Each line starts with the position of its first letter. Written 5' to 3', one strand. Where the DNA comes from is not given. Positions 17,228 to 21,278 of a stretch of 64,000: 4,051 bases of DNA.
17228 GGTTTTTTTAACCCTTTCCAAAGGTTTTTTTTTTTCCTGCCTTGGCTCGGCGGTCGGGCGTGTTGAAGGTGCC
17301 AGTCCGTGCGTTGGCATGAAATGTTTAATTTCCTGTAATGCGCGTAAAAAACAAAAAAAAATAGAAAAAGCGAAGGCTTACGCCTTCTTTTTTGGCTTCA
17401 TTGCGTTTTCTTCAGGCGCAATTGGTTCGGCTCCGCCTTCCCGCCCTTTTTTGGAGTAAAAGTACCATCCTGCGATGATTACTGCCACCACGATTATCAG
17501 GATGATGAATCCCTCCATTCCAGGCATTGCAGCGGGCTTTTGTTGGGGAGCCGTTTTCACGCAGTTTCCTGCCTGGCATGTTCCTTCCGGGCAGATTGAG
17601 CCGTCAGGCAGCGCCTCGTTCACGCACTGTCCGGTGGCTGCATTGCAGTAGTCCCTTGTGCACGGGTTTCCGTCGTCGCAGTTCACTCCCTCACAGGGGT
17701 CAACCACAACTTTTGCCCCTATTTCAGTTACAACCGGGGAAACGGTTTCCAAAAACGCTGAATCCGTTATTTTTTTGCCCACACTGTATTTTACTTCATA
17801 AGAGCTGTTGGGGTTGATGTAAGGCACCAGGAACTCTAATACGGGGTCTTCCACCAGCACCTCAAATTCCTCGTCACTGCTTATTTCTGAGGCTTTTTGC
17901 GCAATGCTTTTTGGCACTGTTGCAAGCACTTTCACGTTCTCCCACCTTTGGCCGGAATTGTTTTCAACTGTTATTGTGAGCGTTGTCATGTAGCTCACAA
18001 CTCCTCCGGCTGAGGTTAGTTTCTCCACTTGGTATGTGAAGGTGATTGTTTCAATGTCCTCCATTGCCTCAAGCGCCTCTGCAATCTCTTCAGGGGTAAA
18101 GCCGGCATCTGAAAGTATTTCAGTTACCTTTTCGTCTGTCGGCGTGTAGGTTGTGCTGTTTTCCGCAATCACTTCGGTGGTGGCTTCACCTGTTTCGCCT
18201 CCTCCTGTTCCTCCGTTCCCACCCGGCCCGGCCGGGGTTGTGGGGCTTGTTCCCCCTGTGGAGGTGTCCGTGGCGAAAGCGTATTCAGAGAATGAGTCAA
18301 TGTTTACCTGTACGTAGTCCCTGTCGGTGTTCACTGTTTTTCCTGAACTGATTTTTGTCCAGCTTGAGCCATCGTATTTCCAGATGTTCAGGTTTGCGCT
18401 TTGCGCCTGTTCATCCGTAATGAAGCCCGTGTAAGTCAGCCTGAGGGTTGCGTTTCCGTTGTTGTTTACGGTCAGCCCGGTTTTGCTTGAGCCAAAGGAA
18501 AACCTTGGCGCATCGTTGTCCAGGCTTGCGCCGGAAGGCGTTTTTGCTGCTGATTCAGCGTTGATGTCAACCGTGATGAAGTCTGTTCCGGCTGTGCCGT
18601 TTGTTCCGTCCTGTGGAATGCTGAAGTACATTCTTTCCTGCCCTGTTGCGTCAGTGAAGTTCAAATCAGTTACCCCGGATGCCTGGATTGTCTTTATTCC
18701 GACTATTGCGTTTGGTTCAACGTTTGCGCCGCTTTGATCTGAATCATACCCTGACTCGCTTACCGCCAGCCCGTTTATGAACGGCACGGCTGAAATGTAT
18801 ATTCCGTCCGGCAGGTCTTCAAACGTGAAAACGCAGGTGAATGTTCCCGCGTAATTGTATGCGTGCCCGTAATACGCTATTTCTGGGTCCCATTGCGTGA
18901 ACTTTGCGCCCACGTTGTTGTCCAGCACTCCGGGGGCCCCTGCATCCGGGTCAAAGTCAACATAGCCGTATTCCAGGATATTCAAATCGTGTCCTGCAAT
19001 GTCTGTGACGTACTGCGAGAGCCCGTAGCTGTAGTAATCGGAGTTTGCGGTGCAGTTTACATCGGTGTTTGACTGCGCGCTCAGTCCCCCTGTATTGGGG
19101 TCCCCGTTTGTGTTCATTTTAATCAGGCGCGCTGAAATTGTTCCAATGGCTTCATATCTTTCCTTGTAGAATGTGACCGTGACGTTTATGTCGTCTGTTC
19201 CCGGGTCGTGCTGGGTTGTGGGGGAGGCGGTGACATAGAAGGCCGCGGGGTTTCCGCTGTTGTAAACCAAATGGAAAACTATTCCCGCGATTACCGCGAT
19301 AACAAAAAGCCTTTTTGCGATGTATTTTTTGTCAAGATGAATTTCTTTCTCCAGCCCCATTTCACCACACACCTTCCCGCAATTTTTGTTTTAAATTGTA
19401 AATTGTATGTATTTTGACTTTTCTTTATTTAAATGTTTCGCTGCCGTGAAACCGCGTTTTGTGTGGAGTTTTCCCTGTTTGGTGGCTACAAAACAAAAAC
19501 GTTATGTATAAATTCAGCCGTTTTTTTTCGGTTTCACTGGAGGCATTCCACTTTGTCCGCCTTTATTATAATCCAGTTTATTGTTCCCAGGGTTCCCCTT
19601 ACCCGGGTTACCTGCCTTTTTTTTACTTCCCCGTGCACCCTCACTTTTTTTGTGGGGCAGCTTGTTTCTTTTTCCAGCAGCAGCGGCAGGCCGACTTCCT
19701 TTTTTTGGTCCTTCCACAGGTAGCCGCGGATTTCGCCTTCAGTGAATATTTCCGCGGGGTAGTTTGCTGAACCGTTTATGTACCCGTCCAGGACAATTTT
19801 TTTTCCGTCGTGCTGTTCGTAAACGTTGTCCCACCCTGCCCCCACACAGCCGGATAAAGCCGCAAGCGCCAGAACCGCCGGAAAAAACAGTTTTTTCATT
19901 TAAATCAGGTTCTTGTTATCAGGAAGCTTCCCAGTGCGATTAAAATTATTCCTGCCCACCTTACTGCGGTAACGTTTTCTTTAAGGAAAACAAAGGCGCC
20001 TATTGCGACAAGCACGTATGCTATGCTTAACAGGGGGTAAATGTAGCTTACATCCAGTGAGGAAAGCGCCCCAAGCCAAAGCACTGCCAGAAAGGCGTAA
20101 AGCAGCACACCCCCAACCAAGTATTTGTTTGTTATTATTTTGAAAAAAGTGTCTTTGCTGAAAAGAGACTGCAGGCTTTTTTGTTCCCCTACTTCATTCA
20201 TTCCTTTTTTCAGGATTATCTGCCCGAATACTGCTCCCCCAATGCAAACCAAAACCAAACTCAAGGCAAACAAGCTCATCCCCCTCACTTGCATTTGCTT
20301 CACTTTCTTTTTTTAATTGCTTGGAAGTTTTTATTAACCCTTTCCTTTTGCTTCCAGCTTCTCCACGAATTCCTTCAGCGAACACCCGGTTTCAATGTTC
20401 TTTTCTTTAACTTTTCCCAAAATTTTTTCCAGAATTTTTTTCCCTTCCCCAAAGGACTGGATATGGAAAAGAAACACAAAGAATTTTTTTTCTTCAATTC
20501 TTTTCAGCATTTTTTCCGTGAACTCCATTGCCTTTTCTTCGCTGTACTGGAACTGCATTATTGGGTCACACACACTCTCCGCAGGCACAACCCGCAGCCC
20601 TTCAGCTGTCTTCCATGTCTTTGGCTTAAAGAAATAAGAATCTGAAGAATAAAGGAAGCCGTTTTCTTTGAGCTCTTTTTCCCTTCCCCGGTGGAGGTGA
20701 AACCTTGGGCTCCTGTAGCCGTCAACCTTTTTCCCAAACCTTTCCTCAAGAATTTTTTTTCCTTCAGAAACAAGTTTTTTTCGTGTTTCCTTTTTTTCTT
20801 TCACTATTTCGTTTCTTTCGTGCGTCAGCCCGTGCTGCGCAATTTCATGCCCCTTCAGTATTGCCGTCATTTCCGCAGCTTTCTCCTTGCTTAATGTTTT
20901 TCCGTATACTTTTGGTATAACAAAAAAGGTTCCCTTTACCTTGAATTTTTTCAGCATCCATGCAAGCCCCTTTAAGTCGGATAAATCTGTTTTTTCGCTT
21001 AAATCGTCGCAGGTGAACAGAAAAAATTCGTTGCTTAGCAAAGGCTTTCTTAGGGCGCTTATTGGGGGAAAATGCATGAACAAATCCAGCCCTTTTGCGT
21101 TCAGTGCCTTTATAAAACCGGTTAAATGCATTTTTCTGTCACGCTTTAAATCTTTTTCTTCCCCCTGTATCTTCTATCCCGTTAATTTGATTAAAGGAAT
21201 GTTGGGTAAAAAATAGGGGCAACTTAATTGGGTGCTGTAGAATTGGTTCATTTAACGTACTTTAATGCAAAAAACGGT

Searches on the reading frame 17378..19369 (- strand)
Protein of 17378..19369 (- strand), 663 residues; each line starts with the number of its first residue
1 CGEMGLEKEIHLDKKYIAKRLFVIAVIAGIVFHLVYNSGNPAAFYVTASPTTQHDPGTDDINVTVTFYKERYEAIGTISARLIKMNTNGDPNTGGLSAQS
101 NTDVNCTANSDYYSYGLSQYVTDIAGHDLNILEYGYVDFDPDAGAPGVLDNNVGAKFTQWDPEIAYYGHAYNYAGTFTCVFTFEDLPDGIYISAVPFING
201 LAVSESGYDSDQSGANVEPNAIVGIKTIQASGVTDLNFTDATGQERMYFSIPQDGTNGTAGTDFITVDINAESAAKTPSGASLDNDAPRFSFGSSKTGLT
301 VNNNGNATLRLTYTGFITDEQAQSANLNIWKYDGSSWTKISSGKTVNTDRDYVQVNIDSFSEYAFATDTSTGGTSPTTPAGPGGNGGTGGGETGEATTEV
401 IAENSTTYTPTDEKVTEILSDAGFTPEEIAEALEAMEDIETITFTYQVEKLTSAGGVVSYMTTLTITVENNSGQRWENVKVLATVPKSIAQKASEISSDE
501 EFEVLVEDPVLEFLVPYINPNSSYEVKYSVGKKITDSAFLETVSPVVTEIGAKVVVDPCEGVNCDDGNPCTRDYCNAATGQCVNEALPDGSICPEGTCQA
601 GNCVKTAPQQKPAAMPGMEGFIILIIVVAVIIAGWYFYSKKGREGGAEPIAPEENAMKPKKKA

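Call 17: search_protein_families(library=pfam, proteins=[window:17378-19369:-], max_evalue=0.01)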
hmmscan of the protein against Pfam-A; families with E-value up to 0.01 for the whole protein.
window:17378-19369:- (663 aa): 2 families
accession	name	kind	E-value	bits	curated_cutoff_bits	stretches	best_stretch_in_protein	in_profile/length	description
PF00526.23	Dicty_CTDC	-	1.1e-08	35.1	27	1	563-585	1-22/24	Dictyostelium (slime mold) repeat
PF04361.18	DUF494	-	0.0074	16.6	22.6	0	407-447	16-56/153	Protein of unknown function (DUF494)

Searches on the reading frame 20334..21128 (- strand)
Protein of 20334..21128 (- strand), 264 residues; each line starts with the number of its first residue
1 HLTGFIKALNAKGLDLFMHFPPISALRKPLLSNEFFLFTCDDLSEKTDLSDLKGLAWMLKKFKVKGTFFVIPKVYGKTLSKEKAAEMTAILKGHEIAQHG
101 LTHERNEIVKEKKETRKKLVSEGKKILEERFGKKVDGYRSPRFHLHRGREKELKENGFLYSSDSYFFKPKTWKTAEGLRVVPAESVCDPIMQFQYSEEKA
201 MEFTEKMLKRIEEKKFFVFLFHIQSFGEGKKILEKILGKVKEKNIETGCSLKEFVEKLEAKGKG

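Call 17: search_protein_families(library=pfam, proteins=[window:20334-21128:-], max_evalue=0.01)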
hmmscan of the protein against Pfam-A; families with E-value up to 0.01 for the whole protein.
window:20334-21128:- (264 aa): 2 families
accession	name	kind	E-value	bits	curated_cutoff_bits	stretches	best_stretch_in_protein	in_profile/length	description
PF10096.14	DUF2334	-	1.4e-16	61.2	26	1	37-236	3-199/203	Uncharacterized protein conserved in bacteria (DUF2334)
PF01522.26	Polysacc_deac_1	-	8.2e-10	39.1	23.1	1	56-157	25-120/124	Polysaccharide deacetylase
